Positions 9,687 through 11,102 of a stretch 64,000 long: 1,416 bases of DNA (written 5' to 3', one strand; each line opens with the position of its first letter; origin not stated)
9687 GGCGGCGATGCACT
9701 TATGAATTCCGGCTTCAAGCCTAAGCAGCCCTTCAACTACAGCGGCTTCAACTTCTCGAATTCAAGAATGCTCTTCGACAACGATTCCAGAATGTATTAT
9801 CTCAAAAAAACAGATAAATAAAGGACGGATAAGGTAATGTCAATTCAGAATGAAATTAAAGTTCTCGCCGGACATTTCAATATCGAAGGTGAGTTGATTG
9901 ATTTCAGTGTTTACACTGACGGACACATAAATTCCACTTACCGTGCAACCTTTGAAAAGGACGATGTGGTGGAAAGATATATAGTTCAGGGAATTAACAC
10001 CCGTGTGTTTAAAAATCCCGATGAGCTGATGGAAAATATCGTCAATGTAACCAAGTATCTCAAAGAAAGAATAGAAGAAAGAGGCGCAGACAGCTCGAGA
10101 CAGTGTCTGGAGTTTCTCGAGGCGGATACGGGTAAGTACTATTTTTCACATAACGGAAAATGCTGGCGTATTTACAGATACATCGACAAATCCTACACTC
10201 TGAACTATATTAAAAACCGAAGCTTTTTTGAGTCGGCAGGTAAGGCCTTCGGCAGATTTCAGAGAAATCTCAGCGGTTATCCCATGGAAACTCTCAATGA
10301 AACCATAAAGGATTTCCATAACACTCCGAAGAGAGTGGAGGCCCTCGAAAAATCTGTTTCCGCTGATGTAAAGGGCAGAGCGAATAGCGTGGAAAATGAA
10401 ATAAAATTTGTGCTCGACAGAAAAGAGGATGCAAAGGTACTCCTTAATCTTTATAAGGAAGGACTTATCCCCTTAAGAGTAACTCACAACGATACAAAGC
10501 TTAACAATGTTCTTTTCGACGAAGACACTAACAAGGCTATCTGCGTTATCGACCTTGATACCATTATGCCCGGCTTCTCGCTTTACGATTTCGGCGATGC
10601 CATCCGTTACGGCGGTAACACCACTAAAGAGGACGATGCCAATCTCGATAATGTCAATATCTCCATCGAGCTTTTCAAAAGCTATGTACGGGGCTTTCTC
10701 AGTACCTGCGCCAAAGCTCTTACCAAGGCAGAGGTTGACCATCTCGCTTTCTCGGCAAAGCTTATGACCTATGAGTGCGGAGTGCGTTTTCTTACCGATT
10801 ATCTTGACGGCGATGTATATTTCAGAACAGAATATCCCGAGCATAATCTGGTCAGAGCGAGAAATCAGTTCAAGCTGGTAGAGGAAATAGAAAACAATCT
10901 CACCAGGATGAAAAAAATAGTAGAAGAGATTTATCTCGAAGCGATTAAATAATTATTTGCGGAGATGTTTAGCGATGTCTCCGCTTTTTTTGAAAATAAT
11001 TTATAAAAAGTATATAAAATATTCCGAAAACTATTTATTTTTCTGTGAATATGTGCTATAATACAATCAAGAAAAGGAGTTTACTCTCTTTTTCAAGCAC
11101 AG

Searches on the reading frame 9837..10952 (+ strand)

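Call 68: search_protein_families(library=pfam, max_evalue=1e-8, proteins=[window:9837-10952:+])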
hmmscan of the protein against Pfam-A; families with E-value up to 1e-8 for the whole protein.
window:9837-10952:+ (371 aa): 1 family
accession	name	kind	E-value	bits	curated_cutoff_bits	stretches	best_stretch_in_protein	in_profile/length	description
PF01636.29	APH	-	1.7e-12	48.1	23.2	1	26-260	5-214/239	Phosphotransferase enzyme family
